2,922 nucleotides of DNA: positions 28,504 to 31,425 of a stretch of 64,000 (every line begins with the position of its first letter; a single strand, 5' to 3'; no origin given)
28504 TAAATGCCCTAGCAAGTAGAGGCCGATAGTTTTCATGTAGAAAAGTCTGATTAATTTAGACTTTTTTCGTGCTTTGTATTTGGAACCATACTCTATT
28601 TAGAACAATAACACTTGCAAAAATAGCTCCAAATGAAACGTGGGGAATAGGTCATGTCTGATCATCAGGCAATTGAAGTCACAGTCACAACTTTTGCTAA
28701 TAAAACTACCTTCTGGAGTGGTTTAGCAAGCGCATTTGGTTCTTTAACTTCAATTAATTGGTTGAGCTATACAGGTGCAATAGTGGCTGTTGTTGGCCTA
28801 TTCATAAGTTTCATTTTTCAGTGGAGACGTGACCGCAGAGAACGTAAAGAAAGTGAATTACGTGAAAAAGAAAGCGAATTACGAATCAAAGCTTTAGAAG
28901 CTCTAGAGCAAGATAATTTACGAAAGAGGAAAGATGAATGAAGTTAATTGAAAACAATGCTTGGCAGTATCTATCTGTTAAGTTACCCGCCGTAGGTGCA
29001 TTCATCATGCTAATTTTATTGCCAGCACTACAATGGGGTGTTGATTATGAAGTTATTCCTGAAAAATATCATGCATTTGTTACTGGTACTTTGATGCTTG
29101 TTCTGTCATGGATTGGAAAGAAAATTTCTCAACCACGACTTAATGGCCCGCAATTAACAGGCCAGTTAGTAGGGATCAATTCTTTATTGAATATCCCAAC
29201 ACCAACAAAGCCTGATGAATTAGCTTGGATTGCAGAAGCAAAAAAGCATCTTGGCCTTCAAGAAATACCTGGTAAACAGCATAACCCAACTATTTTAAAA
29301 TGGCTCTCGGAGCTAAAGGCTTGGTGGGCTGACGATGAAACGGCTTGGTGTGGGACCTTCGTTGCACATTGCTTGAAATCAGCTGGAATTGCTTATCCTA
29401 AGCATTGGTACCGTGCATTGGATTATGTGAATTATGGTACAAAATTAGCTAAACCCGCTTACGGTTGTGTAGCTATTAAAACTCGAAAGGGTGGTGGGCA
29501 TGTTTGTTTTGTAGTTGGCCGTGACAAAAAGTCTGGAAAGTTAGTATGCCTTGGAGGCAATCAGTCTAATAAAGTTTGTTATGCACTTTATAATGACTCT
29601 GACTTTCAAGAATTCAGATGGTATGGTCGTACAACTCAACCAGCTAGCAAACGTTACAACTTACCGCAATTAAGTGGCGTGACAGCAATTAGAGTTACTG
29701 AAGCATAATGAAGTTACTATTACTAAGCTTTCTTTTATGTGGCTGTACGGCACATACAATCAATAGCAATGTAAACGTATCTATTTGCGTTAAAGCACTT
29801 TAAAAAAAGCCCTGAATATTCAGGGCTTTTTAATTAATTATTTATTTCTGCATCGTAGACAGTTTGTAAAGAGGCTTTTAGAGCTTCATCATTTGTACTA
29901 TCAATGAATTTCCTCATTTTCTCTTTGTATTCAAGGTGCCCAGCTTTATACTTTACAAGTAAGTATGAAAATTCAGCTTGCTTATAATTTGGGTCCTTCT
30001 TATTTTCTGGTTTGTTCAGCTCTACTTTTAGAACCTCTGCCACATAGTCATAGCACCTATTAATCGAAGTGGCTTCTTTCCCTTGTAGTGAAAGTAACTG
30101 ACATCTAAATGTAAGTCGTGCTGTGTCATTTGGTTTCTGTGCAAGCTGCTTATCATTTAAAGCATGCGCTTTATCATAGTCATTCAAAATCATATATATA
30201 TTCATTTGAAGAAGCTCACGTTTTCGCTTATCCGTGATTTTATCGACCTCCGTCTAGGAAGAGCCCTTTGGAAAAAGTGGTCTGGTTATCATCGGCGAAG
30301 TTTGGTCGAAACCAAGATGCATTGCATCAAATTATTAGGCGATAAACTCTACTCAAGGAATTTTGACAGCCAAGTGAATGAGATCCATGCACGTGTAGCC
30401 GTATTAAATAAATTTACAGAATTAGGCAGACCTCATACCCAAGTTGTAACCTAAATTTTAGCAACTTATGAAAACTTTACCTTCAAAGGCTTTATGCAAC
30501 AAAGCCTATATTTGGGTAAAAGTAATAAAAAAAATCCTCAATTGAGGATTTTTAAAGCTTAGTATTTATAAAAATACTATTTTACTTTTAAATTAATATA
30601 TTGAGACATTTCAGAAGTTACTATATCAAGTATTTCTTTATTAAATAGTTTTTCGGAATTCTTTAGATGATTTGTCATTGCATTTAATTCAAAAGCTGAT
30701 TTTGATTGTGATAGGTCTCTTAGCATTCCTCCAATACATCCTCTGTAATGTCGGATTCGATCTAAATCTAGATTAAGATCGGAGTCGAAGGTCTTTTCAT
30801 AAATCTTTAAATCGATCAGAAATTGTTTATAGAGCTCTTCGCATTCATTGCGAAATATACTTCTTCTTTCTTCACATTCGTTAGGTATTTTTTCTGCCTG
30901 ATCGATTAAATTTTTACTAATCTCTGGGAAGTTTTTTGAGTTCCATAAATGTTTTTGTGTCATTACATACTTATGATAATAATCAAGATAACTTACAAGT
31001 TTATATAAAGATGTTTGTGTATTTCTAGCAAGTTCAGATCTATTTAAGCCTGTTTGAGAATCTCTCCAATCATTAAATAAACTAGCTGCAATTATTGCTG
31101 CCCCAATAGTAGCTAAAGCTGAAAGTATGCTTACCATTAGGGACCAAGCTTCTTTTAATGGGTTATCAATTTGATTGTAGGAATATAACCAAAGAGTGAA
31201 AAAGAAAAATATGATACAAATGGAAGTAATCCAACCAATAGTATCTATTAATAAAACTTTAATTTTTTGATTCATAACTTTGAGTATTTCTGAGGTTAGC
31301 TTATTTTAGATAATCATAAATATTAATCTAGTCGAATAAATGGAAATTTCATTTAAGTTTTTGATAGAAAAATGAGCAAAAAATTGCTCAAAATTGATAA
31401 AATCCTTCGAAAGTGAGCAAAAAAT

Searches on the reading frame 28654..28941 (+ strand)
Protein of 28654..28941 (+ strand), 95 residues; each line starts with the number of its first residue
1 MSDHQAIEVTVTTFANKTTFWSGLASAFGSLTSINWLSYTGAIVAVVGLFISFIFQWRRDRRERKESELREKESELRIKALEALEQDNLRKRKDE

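Call 14: search_protein_families(library=pfam, proteins=[window:28654-28941:+], max_evalue=0.01)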
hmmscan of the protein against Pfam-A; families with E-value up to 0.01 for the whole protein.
window:28654-28941:+ (95 aa): 1 family
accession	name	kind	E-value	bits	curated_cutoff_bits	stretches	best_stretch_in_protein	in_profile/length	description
PF16082.10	Phage_holin_2_4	-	3e-05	24.3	30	1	5-73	4-72/77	Bacteriophage holin family, superfamily II-like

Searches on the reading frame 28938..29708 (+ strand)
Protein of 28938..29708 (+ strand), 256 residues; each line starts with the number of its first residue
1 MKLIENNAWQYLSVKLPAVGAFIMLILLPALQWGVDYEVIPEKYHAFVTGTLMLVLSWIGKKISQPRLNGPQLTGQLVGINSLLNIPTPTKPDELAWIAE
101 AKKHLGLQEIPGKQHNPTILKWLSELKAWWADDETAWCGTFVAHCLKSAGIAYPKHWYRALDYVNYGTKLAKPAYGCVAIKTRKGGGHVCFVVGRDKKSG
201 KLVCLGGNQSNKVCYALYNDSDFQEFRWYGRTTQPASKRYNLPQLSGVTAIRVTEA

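Call 7: search_protein_families(library=phrogs, proteins=[window:28938-29708:+], max_evalue=0.001)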
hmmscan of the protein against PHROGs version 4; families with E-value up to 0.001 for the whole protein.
window:28938-29708:+ (256 aa): 1 family
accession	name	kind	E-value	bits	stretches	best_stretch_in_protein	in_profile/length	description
phrog_1259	-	tail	7e-45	154.2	1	30-250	945-1147/1179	baseplate hub subunit and tail lysozyme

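Call 14: search_protein_families(library=pfam, proteins=[window:28938-29708:+], max_evalue=0.01)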
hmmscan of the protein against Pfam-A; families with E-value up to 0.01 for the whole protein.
window:28938-29708:+ (256 aa): 1 family
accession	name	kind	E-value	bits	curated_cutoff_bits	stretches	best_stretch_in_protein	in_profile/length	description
PF05257.22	CHAP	-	0.00019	22.3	26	1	132-208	3-81/81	CHAP domain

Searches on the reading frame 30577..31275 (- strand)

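Call 7: search_protein_families(library=phrogs, proteins=[window:30577-31275:-], max_evalue=0.001)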
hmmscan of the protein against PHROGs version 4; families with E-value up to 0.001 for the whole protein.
window:30577-31275:- (232 aa): 1 family
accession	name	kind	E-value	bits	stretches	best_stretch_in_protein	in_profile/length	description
phrog_17209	-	unknown function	9.3e-127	422.8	1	1-232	1-234/234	-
